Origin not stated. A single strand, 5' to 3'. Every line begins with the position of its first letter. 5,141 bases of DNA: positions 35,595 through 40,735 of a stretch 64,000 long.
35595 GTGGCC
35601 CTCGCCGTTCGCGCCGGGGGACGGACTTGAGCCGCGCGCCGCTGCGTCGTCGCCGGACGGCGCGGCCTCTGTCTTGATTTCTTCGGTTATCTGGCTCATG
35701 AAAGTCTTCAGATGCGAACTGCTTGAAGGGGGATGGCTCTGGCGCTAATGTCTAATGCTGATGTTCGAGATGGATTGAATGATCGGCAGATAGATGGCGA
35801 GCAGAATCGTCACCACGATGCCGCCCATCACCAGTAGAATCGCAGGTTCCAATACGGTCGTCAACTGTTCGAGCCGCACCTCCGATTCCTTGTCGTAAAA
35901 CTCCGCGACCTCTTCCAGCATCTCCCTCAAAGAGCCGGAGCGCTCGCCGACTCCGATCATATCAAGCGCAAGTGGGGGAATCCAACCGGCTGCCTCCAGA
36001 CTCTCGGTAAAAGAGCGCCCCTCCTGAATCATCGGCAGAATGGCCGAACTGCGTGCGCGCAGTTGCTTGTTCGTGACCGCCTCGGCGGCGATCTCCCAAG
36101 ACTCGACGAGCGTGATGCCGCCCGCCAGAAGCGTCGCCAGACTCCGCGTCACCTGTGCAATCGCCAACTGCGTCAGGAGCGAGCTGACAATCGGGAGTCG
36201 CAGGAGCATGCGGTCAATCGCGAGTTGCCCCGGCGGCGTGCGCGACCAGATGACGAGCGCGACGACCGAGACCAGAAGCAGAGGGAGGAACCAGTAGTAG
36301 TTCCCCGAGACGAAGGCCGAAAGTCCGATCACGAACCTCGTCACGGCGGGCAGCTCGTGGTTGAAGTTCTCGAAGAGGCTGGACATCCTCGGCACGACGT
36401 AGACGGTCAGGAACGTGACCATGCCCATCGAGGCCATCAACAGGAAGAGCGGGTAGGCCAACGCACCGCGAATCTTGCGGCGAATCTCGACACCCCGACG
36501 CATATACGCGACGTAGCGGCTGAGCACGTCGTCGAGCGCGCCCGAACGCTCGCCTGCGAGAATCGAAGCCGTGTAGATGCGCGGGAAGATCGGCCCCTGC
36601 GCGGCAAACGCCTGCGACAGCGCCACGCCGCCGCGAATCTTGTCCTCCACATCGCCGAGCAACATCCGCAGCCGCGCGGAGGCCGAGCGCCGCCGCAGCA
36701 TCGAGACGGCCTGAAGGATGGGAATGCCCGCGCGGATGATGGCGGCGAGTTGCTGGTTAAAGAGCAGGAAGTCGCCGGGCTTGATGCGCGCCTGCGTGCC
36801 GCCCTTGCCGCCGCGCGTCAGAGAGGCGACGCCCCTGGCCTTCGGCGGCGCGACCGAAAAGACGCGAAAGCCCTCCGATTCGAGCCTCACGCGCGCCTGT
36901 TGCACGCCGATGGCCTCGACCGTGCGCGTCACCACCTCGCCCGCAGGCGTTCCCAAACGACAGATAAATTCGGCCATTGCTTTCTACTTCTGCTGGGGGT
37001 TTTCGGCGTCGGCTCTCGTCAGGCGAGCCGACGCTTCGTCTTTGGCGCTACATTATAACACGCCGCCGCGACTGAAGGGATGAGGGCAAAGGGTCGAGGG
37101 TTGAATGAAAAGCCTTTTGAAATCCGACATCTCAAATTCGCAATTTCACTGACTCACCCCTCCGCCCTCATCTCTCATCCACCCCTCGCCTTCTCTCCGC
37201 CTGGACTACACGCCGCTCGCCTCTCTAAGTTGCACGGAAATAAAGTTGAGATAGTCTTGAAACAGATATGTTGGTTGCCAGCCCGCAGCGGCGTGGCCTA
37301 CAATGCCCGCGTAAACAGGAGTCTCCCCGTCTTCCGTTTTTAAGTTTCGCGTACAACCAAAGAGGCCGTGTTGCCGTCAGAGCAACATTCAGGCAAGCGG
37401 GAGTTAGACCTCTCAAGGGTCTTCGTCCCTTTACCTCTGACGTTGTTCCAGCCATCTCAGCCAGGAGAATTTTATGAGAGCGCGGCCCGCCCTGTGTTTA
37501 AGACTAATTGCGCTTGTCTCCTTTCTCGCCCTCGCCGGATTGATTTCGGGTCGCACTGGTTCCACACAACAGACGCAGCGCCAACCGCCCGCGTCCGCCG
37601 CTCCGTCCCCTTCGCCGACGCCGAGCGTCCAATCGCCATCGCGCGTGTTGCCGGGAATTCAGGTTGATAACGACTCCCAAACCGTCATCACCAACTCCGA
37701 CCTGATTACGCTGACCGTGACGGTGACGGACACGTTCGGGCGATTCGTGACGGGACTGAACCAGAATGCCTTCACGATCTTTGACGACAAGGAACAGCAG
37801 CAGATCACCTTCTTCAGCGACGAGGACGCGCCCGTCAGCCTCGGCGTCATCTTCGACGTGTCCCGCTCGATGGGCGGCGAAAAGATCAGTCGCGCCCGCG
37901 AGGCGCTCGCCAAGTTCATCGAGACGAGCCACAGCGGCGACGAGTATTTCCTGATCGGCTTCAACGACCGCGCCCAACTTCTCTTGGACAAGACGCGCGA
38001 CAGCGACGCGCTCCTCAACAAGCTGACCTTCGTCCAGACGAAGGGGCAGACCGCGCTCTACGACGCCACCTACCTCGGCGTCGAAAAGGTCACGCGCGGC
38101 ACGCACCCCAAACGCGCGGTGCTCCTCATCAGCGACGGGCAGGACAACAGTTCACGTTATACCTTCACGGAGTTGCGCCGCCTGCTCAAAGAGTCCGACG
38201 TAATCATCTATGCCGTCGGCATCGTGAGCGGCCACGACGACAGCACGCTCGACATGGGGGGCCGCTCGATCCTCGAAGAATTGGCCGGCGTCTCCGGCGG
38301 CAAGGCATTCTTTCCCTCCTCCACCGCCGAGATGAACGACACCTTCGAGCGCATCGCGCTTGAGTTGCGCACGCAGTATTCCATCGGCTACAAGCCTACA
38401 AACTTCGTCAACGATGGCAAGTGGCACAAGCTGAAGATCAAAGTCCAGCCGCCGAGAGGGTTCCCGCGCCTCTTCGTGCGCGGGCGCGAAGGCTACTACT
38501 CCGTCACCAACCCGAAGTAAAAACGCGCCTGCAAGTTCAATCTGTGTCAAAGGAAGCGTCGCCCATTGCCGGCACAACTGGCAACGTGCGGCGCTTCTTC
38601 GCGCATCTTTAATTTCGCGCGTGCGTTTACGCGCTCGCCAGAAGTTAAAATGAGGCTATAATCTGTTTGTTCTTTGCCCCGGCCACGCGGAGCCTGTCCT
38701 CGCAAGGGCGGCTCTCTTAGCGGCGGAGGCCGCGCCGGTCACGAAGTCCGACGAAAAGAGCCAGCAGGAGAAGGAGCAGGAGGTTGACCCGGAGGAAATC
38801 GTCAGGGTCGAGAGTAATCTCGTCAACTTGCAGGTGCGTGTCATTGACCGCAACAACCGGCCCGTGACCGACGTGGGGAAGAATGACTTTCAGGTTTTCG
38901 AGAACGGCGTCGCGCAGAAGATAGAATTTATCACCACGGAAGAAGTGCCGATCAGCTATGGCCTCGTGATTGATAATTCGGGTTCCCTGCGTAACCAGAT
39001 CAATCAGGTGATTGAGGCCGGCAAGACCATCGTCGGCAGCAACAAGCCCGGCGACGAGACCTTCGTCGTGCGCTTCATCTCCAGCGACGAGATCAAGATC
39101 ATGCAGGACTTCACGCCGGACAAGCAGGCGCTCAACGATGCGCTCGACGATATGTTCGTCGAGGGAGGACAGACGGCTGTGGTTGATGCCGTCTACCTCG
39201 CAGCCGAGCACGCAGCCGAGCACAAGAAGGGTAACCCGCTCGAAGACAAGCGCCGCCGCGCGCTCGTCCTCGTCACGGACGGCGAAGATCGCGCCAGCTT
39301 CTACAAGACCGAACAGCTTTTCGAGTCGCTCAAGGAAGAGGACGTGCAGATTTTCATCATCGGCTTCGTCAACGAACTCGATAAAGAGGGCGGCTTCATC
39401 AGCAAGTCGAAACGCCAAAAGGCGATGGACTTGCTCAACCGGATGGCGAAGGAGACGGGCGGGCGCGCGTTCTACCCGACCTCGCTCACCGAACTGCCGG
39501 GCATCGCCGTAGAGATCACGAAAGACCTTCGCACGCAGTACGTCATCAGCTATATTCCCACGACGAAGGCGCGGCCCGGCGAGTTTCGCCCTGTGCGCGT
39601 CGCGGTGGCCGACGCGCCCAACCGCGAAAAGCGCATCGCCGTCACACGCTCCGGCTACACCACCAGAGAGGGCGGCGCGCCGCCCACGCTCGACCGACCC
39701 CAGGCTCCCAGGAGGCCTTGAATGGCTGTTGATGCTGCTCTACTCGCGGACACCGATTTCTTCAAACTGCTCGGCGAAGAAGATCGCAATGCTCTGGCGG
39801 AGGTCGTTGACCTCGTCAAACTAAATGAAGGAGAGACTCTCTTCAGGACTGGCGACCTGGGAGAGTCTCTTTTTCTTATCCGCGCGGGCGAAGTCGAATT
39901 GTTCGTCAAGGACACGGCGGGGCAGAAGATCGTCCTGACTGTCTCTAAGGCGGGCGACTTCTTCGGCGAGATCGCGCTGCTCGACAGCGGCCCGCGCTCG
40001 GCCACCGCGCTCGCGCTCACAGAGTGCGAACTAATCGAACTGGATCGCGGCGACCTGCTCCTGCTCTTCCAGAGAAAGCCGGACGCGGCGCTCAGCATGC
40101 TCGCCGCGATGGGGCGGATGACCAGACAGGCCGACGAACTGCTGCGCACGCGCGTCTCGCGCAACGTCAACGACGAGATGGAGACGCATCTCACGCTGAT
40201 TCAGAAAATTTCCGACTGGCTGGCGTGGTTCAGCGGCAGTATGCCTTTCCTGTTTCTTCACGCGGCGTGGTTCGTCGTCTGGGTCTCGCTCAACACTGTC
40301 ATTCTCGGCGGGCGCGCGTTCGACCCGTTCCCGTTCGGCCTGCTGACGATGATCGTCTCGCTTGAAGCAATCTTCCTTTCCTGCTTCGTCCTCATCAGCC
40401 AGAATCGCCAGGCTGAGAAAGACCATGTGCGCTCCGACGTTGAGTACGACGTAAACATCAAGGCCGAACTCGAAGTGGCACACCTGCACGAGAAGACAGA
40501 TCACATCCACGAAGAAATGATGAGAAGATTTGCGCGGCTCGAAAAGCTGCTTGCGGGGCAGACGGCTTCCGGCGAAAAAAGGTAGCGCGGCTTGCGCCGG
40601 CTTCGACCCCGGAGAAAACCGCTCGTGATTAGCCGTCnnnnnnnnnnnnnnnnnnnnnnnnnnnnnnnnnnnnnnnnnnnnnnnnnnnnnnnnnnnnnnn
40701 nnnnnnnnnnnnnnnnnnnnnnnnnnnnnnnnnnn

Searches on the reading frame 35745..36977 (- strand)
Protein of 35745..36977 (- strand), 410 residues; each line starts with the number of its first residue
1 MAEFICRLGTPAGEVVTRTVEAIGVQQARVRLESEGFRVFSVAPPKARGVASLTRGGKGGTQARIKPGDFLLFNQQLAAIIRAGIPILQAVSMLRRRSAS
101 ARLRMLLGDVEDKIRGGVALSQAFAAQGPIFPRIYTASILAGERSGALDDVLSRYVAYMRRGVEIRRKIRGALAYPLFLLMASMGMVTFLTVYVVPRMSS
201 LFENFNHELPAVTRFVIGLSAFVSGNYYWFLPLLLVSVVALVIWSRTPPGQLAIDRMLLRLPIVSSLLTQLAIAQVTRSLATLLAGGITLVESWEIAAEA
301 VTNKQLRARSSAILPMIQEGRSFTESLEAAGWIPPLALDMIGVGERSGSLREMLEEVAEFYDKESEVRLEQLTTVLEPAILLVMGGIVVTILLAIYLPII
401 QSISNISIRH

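Call 89: search_protein_families(library=pfam, proteins=[window:35745-36977:-])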
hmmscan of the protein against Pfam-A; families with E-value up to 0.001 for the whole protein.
window:35745-36977:- (410 aa): 1 family
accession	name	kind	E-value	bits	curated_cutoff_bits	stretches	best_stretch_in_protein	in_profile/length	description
PF00482.28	T2SSF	-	2.7e-52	176.4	25.2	2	277-398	2-125/125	Type II secretion system (T2SS), protein F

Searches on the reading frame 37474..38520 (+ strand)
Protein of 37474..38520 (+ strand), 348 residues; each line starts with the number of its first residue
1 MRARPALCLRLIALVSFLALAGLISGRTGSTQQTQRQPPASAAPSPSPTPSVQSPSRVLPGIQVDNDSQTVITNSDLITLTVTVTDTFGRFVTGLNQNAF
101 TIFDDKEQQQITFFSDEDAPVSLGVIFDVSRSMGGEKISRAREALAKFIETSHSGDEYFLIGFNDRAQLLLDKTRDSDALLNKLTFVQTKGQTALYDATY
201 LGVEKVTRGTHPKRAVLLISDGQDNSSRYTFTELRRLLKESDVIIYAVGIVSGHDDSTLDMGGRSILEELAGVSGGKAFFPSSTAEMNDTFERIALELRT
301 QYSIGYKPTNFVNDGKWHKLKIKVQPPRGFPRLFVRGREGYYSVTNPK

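Call 89: search_protein_families(library=pfam, proteins=[window:37474-38520:+])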
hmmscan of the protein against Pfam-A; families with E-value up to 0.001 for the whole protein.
window:37474-38520:+ (348 aa): 3 families
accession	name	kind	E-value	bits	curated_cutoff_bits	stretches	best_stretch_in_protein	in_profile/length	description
PF13519.12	VWA_2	-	8e-13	49.4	27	1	126-223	4-107/107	von Willebrand factor type A domain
PF00092.34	VWA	-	3e-12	47.5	23.8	1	125-288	4-169/174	von Willebrand factor type A domain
PF25106.1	VWA_4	-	1.9e-05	24.7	27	1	122-280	1-166/169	von Willebrand factor A domain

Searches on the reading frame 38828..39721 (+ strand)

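Call 89: search_protein_families(library=pfam, proteins=[window:38828-39721:+])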
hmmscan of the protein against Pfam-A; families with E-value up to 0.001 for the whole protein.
window:38828-39721:+ (297 aa): 3 families
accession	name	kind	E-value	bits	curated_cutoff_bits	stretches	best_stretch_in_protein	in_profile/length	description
PF00092.34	VWA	-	5.2e-16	59.8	23.8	1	46-226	4-171/174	von Willebrand factor type A domain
PF13519.12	VWA_2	-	2.3e-12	47.9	27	1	46-153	3-107/107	von Willebrand factor type A domain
PF25106.1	VWA_4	-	0.00044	20.3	27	0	45-216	3-166/169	von Willebrand factor A domain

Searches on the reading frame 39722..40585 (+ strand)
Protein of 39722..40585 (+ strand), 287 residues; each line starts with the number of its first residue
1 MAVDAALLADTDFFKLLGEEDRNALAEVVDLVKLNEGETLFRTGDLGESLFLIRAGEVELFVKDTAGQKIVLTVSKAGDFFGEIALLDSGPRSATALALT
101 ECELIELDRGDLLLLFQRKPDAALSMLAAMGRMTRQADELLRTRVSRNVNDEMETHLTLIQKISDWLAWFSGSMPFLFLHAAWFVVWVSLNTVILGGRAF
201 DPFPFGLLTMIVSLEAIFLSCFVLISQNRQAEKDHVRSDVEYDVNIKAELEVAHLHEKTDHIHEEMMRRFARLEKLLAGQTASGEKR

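Call 89: search_protein_families(library=pfam, proteins=[window:39722-40585:+])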
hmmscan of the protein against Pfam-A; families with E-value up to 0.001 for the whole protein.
window:39722-40585:+ (287 aa): 2 families
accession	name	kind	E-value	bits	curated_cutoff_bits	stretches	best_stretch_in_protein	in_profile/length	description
PF06210.16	DUF1003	-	3e-32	111.3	27.4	1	172-269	2-99/103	Protein of unknown function (DUF1003)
PF00027.35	cNMP_binding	-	1.5e-23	83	27.5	1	32-118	2-88/89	Cyclic nucleotide-binding domain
